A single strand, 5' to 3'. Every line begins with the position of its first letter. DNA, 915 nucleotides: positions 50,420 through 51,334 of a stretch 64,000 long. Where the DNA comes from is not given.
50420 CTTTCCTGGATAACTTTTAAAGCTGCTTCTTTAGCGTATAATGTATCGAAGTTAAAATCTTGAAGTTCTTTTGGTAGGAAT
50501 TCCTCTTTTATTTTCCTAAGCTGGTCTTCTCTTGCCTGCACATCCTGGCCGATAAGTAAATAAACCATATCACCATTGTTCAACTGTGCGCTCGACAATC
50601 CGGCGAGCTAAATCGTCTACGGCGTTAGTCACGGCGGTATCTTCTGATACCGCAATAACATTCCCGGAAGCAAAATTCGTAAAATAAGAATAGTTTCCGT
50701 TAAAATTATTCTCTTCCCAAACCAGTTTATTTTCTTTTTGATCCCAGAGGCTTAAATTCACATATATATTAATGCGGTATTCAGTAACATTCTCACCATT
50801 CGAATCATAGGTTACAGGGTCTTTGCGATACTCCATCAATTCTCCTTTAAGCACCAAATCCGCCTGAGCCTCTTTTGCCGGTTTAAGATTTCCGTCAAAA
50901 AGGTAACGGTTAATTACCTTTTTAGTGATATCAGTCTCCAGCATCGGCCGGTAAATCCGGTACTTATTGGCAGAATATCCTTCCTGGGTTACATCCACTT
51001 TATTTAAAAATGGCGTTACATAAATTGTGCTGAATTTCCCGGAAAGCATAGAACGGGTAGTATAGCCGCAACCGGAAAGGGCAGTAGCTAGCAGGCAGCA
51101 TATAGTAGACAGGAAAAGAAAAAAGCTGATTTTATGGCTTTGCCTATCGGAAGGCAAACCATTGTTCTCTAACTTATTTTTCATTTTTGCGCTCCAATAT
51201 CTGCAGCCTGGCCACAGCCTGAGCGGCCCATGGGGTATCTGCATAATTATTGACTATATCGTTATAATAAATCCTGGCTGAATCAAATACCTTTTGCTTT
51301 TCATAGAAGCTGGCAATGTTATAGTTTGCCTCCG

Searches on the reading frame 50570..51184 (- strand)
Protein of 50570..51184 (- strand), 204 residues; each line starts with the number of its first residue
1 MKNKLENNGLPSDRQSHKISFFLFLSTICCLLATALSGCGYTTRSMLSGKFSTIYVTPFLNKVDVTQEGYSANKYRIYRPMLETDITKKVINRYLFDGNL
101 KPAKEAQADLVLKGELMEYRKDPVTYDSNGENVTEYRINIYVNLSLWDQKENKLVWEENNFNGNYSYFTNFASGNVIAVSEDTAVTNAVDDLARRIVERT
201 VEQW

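Call 25: search_protein_families(library=pfam, proteins=[window:50570-51184:-], max_evalue=0.001)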
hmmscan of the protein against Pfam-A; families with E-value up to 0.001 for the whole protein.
window:50570-51184:- (204 aa): 1 family
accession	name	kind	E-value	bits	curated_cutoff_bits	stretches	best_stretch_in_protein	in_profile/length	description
PF04390.17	LptE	-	1.5e-13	51.8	23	1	71-199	13-117/118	Lipopolysaccharide-assembly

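Call 54: find_homologous_proteins(query=window:50570-51184:-, max_evalue=1e-10)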
Query window:50570-51184:- (204 aa): 1775 proteins with E <= 1e-10 among 1947 candidates; the best 120 are listed.
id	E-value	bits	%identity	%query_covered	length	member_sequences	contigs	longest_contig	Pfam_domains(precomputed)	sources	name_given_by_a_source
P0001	1.1e-132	458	100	100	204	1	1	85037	PF04390.18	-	-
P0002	1.0e-116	406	89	100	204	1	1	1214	PF04390.18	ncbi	-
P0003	5.5e-116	403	88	99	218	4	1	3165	PF04390.18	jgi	jgi:hypothetical protein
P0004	1.9e-111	388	86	100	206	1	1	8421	PF04390.18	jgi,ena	-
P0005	2.7e-111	388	92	92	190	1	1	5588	PF04390.18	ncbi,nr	ncbi:MAG: LptE family protein [Candidatus Omnitrophica bacterium]|nr:LptE family protein [Candidatus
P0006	6.5e-110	383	91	92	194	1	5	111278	PF04390.18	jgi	-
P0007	2.8e-108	378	73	100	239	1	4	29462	PF04390.18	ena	-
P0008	3.2e-106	371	82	100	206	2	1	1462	PF04390.18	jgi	-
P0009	6.4e-105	367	79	100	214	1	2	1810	PF04390.18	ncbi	-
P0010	8.1e-104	363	80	100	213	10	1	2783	PF04390.18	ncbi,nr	ncbi:MAG: LptE family protein [Candidatus Omnitrophica bacterium]|nr:LptE family protein [Candidatus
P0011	1.9e-103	362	79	100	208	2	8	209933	PF04390.18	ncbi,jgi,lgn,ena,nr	ncbi:MAG: LPS assembly lipoprotein LptE [Candidatus Omnitrophica bacterium]|nr:LPS assembly lipoprot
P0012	4.1e-103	361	83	93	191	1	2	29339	PF04390.18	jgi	-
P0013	7.2e-103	360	82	92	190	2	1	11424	PF04390.18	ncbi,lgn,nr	ncbi:MAG: LPS assembly lipoprotein LptE [Candidatus Omnitrophica bacterium]|nr:LPS assembly lipoprot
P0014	7.6e-103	360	78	100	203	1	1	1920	PF04390.18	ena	-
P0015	1.6e-102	359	85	92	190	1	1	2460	PF04390.18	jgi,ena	-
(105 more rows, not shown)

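Call 56: find_encoding_contigs(protein=P0006, flank=600, max_places=2)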
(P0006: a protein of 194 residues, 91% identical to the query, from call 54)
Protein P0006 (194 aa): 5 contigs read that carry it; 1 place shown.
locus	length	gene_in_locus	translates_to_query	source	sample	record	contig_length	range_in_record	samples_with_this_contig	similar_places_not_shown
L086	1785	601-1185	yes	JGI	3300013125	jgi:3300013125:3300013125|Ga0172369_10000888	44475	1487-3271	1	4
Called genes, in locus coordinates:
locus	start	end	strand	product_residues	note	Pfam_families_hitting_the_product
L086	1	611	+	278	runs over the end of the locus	PF07719:TPR_2 (faint), PF13174:TPR_6 (faint), PF13181:TPR_8 (faint), PF13424:TPR_12 (faint), PF13428:TPR_14 (faint), PF14559:TPR_19 (faint), PF13432:TPR_16, PF13525:YfiO, +1 more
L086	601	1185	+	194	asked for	PF04390:LptE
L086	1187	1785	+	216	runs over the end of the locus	PF06144:DNA_pol3_delta, PF21694:DNA_pol3_delta_C (faint)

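Call 57: find_encoding_contigs(protein=P0003, flank=600, max_places=1)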
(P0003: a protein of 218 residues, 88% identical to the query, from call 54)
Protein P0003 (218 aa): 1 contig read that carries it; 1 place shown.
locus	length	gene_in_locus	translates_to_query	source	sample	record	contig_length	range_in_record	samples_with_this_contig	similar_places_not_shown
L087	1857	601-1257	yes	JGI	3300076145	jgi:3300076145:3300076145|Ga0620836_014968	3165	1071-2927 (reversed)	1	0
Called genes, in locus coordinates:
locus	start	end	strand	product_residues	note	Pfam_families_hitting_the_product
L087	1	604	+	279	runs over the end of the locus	?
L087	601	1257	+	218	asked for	PF04390:LptE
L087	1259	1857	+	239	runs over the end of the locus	PF06144:DNA_pol3_delta, PF21694:DNA_pol3_delta_C (faint)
